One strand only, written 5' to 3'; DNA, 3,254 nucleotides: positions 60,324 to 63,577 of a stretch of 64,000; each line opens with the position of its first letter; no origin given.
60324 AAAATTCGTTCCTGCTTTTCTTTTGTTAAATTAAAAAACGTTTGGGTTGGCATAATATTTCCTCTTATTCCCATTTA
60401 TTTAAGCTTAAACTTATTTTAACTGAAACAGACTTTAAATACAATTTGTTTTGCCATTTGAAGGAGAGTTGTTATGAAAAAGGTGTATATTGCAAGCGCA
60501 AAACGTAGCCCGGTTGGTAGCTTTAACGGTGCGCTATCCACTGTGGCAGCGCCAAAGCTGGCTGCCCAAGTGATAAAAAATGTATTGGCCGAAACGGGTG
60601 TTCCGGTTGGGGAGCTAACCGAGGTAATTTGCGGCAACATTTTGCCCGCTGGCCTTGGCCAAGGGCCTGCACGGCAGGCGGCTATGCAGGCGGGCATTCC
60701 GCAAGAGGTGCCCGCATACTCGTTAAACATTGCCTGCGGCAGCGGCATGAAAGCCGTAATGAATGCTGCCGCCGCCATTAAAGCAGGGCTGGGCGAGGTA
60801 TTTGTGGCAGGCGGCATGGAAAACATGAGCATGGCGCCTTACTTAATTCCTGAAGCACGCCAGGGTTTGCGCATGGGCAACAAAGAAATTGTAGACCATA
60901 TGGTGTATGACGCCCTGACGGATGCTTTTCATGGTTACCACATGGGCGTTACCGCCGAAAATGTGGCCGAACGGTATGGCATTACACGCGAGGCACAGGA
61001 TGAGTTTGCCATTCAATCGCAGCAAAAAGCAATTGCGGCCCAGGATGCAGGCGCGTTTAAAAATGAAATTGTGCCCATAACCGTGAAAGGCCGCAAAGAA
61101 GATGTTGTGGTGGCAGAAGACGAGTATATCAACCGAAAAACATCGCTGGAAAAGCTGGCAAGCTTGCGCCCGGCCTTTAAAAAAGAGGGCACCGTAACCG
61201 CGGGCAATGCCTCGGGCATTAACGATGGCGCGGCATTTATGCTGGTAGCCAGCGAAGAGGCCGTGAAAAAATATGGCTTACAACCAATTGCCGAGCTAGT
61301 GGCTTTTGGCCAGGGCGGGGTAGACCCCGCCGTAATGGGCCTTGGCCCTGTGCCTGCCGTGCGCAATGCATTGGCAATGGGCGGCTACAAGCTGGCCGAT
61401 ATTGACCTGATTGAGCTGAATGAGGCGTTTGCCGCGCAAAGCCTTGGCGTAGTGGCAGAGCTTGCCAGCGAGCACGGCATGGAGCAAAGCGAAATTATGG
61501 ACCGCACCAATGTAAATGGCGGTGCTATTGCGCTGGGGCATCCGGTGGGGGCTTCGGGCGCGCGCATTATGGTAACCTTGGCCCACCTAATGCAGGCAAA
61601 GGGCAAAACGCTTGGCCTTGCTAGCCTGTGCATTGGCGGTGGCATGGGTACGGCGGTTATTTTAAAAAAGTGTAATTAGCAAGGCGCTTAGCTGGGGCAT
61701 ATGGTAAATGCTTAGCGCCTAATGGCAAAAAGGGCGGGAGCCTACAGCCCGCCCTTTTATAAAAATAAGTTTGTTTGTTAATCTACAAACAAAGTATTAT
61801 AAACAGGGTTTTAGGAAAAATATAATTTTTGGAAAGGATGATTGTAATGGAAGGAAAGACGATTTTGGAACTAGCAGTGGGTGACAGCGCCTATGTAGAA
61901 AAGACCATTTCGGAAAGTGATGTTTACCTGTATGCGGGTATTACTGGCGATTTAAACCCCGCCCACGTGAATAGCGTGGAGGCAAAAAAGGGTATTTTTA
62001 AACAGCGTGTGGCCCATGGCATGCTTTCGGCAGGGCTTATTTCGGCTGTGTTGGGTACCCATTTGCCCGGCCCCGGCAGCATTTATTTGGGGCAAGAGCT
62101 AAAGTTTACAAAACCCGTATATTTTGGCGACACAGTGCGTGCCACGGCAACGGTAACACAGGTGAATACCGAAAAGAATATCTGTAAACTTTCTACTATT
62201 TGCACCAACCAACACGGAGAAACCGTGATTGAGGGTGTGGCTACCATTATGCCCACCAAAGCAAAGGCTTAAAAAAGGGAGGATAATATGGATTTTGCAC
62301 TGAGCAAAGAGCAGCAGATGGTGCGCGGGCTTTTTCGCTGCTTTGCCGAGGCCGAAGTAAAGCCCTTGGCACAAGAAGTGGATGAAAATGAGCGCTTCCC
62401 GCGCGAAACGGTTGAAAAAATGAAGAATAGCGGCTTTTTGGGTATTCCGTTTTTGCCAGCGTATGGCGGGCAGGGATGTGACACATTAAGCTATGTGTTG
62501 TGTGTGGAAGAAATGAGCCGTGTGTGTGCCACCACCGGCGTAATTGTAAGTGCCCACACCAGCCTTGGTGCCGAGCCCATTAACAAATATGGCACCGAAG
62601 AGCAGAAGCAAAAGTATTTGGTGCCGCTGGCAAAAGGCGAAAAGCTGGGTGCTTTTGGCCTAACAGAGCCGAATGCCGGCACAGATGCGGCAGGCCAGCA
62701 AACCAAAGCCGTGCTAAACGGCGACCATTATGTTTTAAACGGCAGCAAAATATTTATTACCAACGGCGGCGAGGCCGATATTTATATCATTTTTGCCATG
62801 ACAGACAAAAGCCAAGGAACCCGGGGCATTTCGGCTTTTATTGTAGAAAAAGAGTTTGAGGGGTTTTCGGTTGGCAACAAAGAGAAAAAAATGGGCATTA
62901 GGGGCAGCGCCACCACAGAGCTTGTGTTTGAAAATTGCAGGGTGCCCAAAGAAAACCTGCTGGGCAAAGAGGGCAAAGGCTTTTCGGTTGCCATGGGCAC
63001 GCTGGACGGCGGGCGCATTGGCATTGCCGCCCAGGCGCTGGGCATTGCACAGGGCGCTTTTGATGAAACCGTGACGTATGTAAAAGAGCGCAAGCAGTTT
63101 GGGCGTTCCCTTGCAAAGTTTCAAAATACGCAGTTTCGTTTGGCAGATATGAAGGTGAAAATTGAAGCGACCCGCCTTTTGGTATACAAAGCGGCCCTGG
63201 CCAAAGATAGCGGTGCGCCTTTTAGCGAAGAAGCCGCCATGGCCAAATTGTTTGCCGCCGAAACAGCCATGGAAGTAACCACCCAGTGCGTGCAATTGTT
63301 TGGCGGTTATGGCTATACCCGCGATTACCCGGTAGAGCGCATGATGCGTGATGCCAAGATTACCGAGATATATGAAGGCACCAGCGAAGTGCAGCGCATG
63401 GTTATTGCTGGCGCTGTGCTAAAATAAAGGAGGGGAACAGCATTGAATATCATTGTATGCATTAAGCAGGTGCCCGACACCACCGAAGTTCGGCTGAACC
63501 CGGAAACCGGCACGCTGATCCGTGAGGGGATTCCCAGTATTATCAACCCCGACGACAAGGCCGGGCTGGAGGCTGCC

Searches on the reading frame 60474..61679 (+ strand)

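Call 50: search_protein_families(library=pfam, proteins=[window:60474-61679:+], max_evalue=0.00001)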
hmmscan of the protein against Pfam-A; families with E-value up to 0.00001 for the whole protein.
window:60474-61679:+ (401 aa): 2 families
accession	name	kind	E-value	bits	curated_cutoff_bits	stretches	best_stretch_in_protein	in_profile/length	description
PF00108.29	Thiolase_N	-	3.1e-100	335.3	26.4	1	4-262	1-260/260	Thiolase, N-terminal domain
PF02803.24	Thiolase_C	-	5.9e-43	145.9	27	1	270-398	2-122/123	Thiolase, C-terminal domain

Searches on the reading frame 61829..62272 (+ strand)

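Call 50: search_protein_families(library=pfam, proteins=[window:61829-62272:+], max_evalue=0.00001)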
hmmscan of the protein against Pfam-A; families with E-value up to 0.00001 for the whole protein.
window:61829-62272:+ (147 aa): 2 families
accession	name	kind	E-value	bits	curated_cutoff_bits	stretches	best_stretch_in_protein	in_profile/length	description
PF01575.25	MaoC_dehydratas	-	1.4e-24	86.5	27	1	23-118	14-110/123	MaoC like domain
PF13452.11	FAS1_DH_region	-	1.3e-07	32.3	22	1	22-135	9-131/132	FAS1-like, dehydratase domain region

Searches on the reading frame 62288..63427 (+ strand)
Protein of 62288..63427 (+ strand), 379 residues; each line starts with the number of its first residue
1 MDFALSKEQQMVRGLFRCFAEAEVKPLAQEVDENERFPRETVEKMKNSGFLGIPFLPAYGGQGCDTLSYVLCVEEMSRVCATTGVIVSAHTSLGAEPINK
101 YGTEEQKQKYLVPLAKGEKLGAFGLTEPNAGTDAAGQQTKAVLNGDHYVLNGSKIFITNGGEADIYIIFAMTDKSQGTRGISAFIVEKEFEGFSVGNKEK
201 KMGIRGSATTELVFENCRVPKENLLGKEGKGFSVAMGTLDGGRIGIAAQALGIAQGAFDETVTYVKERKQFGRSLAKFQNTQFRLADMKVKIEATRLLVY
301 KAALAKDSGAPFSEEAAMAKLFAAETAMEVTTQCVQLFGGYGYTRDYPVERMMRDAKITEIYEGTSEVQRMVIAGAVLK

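Call 50: search_protein_families(library=pfam, proteins=[window:62288-63427:+], max_evalue=0.00001)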
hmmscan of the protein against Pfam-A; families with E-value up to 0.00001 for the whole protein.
window:62288-63427:+ (379 aa): 4 families
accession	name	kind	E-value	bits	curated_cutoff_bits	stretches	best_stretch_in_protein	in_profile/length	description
PF00441.29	Acyl-CoA_dh_1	-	6.5e-58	195.6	22.4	1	229-377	1-149/150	Acyl-CoA dehydrogenase, C-terminal domain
PF02771.21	Acyl-CoA_dh_N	-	4.6e-39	133.7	22.9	1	6-118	1-113/113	Acyl-CoA dehydrogenase, N-terminal domain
PF08028.16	Acyl-CoA_dh_2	-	1.3e-30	106.8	22.7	1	244-366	1-133/134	Acyl-CoA dehydrogenase, C-terminal domain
PF02770.24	Acyl-CoA_dh_M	-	1.5e-27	96.1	33.3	1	122-217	1-97/97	Acyl-CoA dehydrogenase, middle domain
